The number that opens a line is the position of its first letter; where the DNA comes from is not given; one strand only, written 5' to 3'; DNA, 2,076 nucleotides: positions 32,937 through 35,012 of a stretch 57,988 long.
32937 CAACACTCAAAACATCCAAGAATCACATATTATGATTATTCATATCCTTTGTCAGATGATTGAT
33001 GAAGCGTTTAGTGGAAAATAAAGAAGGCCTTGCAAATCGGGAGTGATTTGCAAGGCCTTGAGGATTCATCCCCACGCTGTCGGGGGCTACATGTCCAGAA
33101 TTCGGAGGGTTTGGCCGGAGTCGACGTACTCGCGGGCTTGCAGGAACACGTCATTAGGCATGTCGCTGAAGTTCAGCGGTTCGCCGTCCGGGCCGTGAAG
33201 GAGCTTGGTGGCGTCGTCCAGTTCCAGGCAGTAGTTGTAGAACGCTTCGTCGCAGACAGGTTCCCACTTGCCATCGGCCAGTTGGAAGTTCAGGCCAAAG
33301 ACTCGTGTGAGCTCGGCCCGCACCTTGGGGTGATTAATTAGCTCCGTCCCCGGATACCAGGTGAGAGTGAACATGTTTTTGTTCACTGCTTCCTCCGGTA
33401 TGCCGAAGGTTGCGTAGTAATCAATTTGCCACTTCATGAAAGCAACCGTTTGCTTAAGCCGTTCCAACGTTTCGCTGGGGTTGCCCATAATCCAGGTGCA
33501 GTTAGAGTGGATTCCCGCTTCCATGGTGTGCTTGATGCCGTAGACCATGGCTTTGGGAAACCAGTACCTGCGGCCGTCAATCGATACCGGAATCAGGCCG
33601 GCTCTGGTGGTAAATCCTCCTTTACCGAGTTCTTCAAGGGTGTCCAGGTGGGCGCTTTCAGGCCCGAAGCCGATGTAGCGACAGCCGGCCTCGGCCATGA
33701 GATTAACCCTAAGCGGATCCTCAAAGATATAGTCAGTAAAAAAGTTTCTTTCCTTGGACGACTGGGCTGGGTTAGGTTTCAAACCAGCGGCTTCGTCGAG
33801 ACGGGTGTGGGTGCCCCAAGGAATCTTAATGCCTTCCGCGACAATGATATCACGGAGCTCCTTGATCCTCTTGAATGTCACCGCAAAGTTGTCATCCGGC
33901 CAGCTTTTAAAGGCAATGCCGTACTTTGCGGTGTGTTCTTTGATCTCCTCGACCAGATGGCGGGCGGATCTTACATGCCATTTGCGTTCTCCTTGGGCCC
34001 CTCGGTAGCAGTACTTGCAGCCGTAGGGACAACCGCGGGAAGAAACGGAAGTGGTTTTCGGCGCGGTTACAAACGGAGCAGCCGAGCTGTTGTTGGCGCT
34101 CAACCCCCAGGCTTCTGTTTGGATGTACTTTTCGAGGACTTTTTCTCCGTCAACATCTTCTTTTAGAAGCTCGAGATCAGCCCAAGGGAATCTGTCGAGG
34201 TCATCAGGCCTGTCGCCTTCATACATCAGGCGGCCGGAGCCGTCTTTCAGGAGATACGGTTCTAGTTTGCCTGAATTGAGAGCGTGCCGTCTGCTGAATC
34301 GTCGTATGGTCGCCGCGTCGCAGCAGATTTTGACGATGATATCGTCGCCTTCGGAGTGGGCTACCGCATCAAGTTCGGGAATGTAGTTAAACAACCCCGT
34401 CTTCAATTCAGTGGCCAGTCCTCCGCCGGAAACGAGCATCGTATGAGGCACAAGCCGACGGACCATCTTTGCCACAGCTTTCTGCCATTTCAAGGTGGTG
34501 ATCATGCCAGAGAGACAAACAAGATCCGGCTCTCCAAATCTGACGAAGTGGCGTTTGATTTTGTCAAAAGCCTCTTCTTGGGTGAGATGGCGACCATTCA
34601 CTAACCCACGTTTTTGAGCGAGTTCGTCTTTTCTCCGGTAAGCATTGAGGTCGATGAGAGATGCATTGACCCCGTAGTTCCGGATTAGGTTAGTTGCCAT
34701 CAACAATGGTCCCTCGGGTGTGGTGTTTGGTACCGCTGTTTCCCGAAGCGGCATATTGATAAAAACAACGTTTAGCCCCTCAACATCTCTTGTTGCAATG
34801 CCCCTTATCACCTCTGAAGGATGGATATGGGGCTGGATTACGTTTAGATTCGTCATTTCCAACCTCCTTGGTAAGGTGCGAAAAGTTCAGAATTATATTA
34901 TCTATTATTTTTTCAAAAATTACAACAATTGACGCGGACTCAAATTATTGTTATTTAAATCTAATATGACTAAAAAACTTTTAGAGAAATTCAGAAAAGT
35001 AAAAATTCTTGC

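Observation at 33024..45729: Four self-contained GC-rich expression cassettes spliced into an AT-rich, SD-poor sugar operon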

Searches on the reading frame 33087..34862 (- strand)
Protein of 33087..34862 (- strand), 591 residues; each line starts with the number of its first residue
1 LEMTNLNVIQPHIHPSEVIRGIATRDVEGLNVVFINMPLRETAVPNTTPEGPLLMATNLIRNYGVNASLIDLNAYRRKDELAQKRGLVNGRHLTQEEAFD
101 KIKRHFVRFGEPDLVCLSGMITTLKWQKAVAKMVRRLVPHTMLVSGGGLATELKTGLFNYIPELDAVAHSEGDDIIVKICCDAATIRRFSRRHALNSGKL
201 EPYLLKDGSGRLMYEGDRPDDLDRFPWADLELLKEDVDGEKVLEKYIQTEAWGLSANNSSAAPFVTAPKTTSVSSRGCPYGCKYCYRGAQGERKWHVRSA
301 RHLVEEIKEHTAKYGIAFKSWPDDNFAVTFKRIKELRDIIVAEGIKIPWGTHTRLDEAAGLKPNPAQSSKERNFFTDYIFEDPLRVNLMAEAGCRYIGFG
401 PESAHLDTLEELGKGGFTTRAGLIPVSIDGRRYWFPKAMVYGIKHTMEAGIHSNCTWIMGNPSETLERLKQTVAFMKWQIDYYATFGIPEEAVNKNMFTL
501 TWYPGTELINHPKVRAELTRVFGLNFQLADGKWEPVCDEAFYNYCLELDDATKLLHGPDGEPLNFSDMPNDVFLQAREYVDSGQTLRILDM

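Call 13: search_protein_families(library=pfam, proteins=[window:33087-34862:-], max_evalue=0.001)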
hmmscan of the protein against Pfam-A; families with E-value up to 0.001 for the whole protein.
window:33087-34862:- (591 aa): 2 families
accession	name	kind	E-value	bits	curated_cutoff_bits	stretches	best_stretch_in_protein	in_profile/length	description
PF04055.27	Radical_SAM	-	6.3e-12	46.4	29.5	1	274-475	3-165/166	Radical SAM superfamily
PF02310.24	B12-binding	-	8.2e-06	26.1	32.1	1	100-176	41-117/121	B12 binding domain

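Call 15: find_encoding_contigs(protein=window:33087-34856:-, flank=10000, max_places=10)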
Protein window:33087-34856:- (589 aa): 4 contigs read that carry it; 2 places shown.
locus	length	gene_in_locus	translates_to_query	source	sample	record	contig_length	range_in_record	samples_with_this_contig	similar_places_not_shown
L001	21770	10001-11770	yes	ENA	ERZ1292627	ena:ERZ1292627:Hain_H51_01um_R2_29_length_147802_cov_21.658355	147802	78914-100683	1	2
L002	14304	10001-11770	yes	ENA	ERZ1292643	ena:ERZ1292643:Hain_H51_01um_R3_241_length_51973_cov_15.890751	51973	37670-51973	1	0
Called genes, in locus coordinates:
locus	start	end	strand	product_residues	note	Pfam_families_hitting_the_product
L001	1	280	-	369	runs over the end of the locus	-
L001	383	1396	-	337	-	PF03102:NeuB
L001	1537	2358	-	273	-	PF00106:adh_short, PF08659:KR, PF13561:adh_short_C2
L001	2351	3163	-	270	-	PF01261:AP_endonuc_2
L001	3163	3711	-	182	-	PF13419:HAD_2 (faint), PF00702:Hydrolase (weak), PF08282:Hydrolase_3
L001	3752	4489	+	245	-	PF02348:CTP_transf_3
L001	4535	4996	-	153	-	PF07883:Cupin_2 (faint)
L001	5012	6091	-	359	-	PF13489:Methyltransf_23, PF13649:Methyltransf_25 (weak), PF13847:Methyltransf_31 (faint), PF08241:Methyltransf_11 (faint), PF08242:Methyltransf_12 (weak)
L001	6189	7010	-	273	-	PF03096:Ndr, PF12146:Hydrolase_4, PF00561:Abhydrolase_1, PF12697:Abhydrolase_6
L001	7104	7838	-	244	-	-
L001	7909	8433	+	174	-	PF13419:HAD_2 (faint), PF08282:Hydrolase_3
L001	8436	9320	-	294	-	PF00892:EamA, PF03151:TPT (faint), PF00892:EamA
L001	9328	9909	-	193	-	PF08282:Hydrolase_3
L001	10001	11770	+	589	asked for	PF02310:B12-binding (faint), PF04055:Radical_SAM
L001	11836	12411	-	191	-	PF13580:SIS_2, PF01380:SIS (faint)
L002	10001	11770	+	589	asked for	PF02310:B12-binding (faint), PF04055:Radical_SAM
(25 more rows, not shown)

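Call 21: find_homologous_proteins(query=window:33087-34856:-, max_evalue=1e-10)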
Query window:33087-34856:- (589 aa): 745 proteins with E <= 1e-10 among 8000 candidates; the best 120 are listed.
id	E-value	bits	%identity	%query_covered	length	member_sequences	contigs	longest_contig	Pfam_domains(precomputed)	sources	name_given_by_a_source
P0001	0.0e+0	1388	100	100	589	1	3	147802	PF04055.28,PF02310.25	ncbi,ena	ncbi:MAG: radical SAM protein [Patescibacteria group bacterium]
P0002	0.0e+0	1209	86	100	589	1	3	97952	PF04055.28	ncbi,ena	-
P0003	0.0e+0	1203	87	99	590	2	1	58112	PF04055.28,PF02310.25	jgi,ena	-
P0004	0.0e+0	1196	86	99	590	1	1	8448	PF04055.28,PF02310.25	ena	-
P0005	0.0e+0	1189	85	100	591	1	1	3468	PF04055.28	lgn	-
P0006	0.0e+0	1101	78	100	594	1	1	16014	PF04055.28,PF02310.25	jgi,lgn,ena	-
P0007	7.5e-275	931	69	99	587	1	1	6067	PF04055.28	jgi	jgi:radical SAM superfamily enzyme YgiQ (UPF0313 family)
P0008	2.1e-245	834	64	98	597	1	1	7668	PF04055.28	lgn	-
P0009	3.7e-245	833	63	99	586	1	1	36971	PF04055.28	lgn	-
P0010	1.7e-244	831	64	98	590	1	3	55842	PF04055.28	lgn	-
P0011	3.2e-241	820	63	98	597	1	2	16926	PF04055.28,PF02310.25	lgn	-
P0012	1.5e-240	818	62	98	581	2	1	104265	PF04055.28,PF02310.25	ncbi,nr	ncbi:MAG: radical SAM protein [bacterium]|nr:radical SAM protein [bacterium]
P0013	1.4e-239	815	63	98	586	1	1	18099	PF04055.28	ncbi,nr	ncbi:MAG: radical SAM protein [Candidatus Yanofskybacteria bacterium]|nr:radical SAM protein [Candid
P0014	2.7e-237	807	62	99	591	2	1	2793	PF04055.28,PF02310.25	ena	-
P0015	1.2e-236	805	61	98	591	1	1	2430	PF04055.28,PF02310.25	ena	-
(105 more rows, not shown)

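Call 22: find_encoding_contigs(protein=P0002, flank=10000, max_places=3)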
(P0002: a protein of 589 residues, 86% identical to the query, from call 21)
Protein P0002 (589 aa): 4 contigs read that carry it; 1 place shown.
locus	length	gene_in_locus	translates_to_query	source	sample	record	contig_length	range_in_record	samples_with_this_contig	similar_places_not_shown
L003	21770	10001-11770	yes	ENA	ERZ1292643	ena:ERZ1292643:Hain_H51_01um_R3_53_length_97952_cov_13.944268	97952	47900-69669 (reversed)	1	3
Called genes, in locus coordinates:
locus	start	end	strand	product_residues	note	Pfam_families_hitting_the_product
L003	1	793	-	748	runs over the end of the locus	PF04932:Wzy_C, PF13371:TPR_9 (faint), PF12895:ANAPC3 (faint), PF12569:NatA_aux_su (faint), PF21033:RMD1-3, PF00515:TPR_1 (weak), PF07719:TPR_2 (weak), PF13181:TPR_8 (weak), +9 more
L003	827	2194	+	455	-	PF02397:Bac_transf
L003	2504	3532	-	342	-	PF03102:NeuB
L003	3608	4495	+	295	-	PF00685:Sulfotransfer_1, PF13469:Sulfotransfer_3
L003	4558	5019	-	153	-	PF07883:Cupin_2 (faint)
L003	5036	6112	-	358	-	PF13489:Methyltransf_23, PF13847:Methyltransf_31 (faint), PF08242:Methyltransf_12 (faint), PF13649:Methyltransf_25 (faint)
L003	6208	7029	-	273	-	PF02230:Abhydrolase_2 (faint), PF12146:Hydrolase_4, PF00561:Abhydrolase_1, PF12697:Abhydrolase_6, PF06028:DUF915 (weak)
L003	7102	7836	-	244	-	-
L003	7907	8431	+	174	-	PF13419:HAD_2 (faint), PF08282:Hydrolase_3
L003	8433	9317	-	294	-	PF00892:EamA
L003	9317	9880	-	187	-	PF08282:Hydrolase_3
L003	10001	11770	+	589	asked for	PF04055:Radical_SAM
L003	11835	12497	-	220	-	PF02348:CTP_transf_3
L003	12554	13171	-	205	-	PF13580:SIS_2, PF01380:SIS (weak)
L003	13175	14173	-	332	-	PF08240:ADH_N, PF00107:ADH_zinc_N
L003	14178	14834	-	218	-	PF13489:Methyltransf_23 (weak), PF07021:MetW (weak), PF13847:Methyltransf_31, PF08241:Methyltransf_11, PF08242:Methyltransf_12 (weak), PF13649:Methyltransf_25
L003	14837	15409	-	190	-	PF01467:CTP_transf_like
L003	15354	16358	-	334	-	PF01370:Epimerase, PF02719:Polysacc_synt_2 (weak), PF04321:RmlD_sub_bind (weak), PF16363:GDP_Man_Dehyd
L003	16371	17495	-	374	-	PF02779:Transket_pyr, PF02780:Transketolase_C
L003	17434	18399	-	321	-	PF00676:E1_dh, PF13292:DXP_synthase_N (weak), PF02775:TPP_enzyme_C (weak)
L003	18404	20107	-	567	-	PF02776:TPP_enzyme_N, PF00205:TPP_enzyme_M, PF02775:TPP_enzyme_C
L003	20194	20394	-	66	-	-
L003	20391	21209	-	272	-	PF00106:adh_short, PF01370:Epimerase (faint), PF13561:adh_short_C2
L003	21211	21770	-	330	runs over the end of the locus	PF01073:3Beta_HSD, PF01370:Epimerase, PF02719:Polysacc_synt_2, PF04321:RmlD_sub_bind, PF05368:NmrA (faint), PF07993:NAD_binding_4 (faint), PF13460:NAD_binding_10, PF16363:GDP_Man_Dehyd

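Call 23: find_encoding_contigs(protein=P0003, flank=10000, max_places=3)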
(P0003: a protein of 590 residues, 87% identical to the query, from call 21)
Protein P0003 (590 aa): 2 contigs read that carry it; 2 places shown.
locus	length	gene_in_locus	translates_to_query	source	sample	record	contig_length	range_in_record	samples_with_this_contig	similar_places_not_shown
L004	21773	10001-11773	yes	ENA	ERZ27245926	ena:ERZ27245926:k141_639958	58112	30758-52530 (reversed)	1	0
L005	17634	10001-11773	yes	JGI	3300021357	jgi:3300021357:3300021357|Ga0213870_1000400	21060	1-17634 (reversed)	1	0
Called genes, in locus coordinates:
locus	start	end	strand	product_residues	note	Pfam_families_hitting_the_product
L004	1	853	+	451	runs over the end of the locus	PF02397:Bac_transf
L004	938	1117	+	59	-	-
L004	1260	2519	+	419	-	PF01943:Polysacc_synt, PF13440:Polysacc_synt_3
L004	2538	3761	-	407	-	PF13489:Methyltransf_23, PF13847:Methyltransf_31 (faint), PF08241:Methyltransf_11 (weak)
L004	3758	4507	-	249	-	-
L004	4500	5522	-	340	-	PF13489:Methyltransf_23, PF08241:Methyltransf_11, PF08242:Methyltransf_12 (weak), PF13649:Methyltransf_25, PF13847:Methyltransf_31 (faint)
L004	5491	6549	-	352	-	-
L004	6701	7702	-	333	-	PF03102:NeuB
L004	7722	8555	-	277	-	PF00106:adh_short, PF08659:KR (weak), PF13561:adh_short_C2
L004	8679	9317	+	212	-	PF02348:CTP_transf_3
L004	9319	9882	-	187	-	PF08282:Hydrolase_3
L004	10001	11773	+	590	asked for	PF02310:B12-binding (weak), PF04055:Radical_SAM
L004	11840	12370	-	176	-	PF13580:SIS_2, PF01380:SIS (faint)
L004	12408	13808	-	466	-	PF04464:Glyphos_transf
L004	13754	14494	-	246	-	PF05711:TylF, PF13578:Methyltransf_24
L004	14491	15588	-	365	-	PF00155:Aminotran_1_2, PF01041:DegT_DnrJ_EryC1, PF00266:Aminotran_5 (weak), PF01053:Cys_Met_Meta_PP (weak), PF01212:Beta_elim_lyase (weak)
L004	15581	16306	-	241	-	PF00891:Methyltransf_2, PF01209:Ubie_methyltran (weak), PF13489:Methyltransf_23 (weak), PF08241:Methyltransf_11 (weak), PF08242:Methyltransf_12, PF13649:Methyltransf_25, PF13847:Methyltransf_31 (weak)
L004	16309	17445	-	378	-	PF00534:Glycos_transf_1, PF13692:Glyco_trans_1_4, PF13524:Glyco_trans_1_2 (weak)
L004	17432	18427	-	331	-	PF01073:3Beta_HSD, PF01370:Epimerase, PF02719:Polysacc_synt_2 (faint), PF04321:RmlD_sub_bind, PF07993:NAD_binding_4, PF16363:GDP_Man_Dehyd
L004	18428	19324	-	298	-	PF03721:UDPG_MGDP_dh_N (faint), PF00984:UDPG_MGDP_dh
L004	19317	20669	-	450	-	PF02366:PMT, PF13231:PMT_2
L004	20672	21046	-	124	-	-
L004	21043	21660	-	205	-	PF13489:Methyltransf_23, PF07021:MetW (faint), PF08241:Methyltransf_11, PF08242:Methyltransf_12, PF13649:Methyltransf_25, PF13847:Methyltransf_31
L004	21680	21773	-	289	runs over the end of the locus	PF00535:Glycos_transf_2, PF10111:Glyco_tranf_2_2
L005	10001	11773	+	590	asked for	PF02310:B12-binding (weak), PF04055:Radical_SAM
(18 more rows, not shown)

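Call 31: find_related_loci(query=A1, collection=genome_contigs, flank=10000)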
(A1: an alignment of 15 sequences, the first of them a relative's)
Query A1 (589 aa) in genome_contigs; peptide patterns used: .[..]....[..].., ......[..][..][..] (x = any residue, [..] = any of these).
163 stretches matched a pattern; 61 encode a relative of the query (tblastn E <= 1e-3); 59 distinct loci.
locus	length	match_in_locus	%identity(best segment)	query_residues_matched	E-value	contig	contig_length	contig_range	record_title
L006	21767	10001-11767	86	1-589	0e+0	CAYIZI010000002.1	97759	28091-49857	MAG TPA_asm: uncultured Candidatus Saccharibacteria bacterium isolate ERP119705_co9_390 genome assembly, contig: NODE_11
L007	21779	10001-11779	60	1-589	0e+0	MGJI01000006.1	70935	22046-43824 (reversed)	MAG: Candidatus Yanofskybacteria bacterium RIFCSPHIGHO2_01_FULL_44_17 rifcsphigho2_01_scaffold_1693, whole genome shotgu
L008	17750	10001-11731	58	12-589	0e+0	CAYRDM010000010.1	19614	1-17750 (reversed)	MAG TPA_asm: uncultured Candidatus Saccharibacteria bacterium isolate SRP193066_co2_445 genome assembly, contig: NODE_14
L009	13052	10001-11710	57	11-589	0e+0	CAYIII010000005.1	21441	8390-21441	MAG TPA_asm: uncultured Candidatus Saccharibacteria bacterium isolate ERP119705_co24_1051 genome assembly, contig: NODE_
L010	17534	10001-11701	58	10-589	0e+0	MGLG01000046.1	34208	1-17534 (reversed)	MAG: Candidatus Yanofskybacteria bacterium RIFOXYD1_FULL_42_10 rifoxyd1_full_scaffold_627, whole genome shotgun sequence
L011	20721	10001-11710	56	8-589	0e+0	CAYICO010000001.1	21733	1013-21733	MAG TPA_asm: uncultured Candidatus Saccharibacteria bacterium isolate ERP119705_co1_849 genome assembly, contig: NODE_25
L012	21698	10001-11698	56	10-589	0e+0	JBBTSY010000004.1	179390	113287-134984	MAG: Patescibacteria group bacterium isolate H41-bin026_1 H41_bin026_1_000000000004, whole genome shotgun sequence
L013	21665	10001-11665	58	11-589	0e+0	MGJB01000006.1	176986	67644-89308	MAG: Candidatus Yanofskybacteria bacterium RIFCSPHIGHO2_01_FULL_41_26 rifcsphigho2_01_scaffold_164, whole genome shotgun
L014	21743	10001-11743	56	5-589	0e+0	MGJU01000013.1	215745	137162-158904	MAG: Candidatus Yanofskybacteria bacterium RIFCSPHIGHO2_02_FULL_43_17 rifcsphigho2_02_scaffold_362, whole genome shotgun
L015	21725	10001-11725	57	1-589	0e+0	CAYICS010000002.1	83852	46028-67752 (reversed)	MAG TPA_asm: uncultured Candidatus Saccharibacteria bacterium isolate ERP119705_co1_1138 genome assembly, contig: NODE_1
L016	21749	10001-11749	57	6-589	0e+0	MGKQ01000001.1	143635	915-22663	MAG: Candidatus Yanofskybacteria bacterium RIFCSPLOWO2_02_FULL_41_13 rifcsplowo2_02_scaffold_100, whole genome shotgun s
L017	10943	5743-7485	56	8-589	0e+0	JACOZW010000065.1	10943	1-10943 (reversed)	MAG: Candidatus Yanofskybacteria bacterium isolate NC_groundwater_215_Ag_S-0.1um_42_10 S4_GD2017_2_S1_scaffold_5971, who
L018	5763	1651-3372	54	4-589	0e+0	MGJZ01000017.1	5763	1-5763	MAG: Candidatus Yanofskybacteria bacterium RIFCSPHIGHO2_02_FULL_50_12 rifcsphigho2_02_scaffold_34372, whole genome shotg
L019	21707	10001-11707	55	11-588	0e+0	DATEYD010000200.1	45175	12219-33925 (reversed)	MAG TPA_asm: Candidatus Paceibacterota bacterium isolate SMAG_U8436 k141_613124, whole genome shotgun sequence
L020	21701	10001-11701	54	8-589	0e+0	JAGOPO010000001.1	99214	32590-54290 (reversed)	MAG: Candidatus Paceibacterota bacterium isolate Gw_Eff_bin_126 Gw_Eff_266_length_99214_cov_7.250931, whole genome shotg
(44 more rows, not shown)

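Call 38: find_encoding_contigs(protein=P0006, flank=10000, max_places=2)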
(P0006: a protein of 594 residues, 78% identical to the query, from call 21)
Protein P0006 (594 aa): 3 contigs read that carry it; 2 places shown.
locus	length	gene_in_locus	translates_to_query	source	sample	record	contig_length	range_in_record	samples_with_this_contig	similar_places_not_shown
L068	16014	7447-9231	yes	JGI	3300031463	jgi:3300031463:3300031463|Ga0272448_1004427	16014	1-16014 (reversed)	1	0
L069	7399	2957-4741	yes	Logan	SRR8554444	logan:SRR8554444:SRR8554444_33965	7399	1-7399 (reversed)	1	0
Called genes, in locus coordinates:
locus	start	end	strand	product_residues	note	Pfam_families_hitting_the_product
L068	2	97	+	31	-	?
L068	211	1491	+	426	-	PF01943:Polysacc_synt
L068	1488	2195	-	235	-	PF13489:Methyltransf_23, PF07021:MetW, PF13847:Methyltransf_31, PF08241:Methyltransf_11 (weak), PF08242:Methyltransf_12, PF13649:Methyltransf_25 (weak)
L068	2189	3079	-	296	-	PF13489:Methyltransf_23, PF08241:Methyltransf_11, PF08242:Methyltransf_12, PF13649:Methyltransf_25 (weak)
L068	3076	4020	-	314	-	PF01209:Ubie_methyltran (weak), PF13489:Methyltransf_23, PF08241:Methyltransf_11, PF08242:Methyltransf_12 (weak), PF13649:Methyltransf_25, PF13847:Methyltransf_31 (weak)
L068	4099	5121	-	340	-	PF03102:NeuB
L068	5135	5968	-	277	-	PF00106:adh_short, PF13561:adh_short_C2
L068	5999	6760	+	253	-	PF02348:CTP_transf_3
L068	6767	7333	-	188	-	PF08282:Hydrolase_3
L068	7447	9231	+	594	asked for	PF02310:B12-binding (weak), PF04055:Radical_SAM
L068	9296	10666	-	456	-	PF04464:Glyphos_transf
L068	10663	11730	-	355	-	PF13439:Glyco_transf_4, PF20706:GT4-conflict, PF00534:Glycos_transf_1, PF13692:Glyco_trans_1_4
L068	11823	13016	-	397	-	PF13439:Glyco_transf_4 (weak), PF00534:Glycos_transf_1, PF13692:Glyco_trans_1_4, PF13524:Glyco_trans_1_2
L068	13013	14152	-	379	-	PF20706:GT4-conflict (weak), PF00534:Glycos_transf_1, PF13692:Glyco_trans_1_4, PF13524:Glyco_trans_1_2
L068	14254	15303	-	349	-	PF20706:GT4-conflict (weak), PF00534:Glycos_transf_1, PF13692:Glyco_trans_1_4, PF13524:Glyco_trans_1_2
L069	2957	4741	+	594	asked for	PF02310:B12-binding (weak), PF04055:Radical_SAM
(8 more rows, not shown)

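Call 39: find_encoding_contigs(protein=P0004, flank=10000, max_places=2)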
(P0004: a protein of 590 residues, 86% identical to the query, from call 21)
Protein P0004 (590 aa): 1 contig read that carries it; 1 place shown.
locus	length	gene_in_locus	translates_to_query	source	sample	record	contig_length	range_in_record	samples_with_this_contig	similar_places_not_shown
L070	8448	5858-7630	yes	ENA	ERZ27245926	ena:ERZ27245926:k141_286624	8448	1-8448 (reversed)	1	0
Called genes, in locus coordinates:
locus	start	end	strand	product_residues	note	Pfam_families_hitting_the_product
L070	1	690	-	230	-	?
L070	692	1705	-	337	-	PF03102:NeuB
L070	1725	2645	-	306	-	PF00106:adh_short, PF08659:KR (weak), PF13561:adh_short_C2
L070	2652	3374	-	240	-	-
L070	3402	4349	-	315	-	-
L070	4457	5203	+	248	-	PF02348:CTP_transf_3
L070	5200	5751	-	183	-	PF08282:Hydrolase_3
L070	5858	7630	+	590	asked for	PF02310:B12-binding (weak), PF04055:Radical_SAM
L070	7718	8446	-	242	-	?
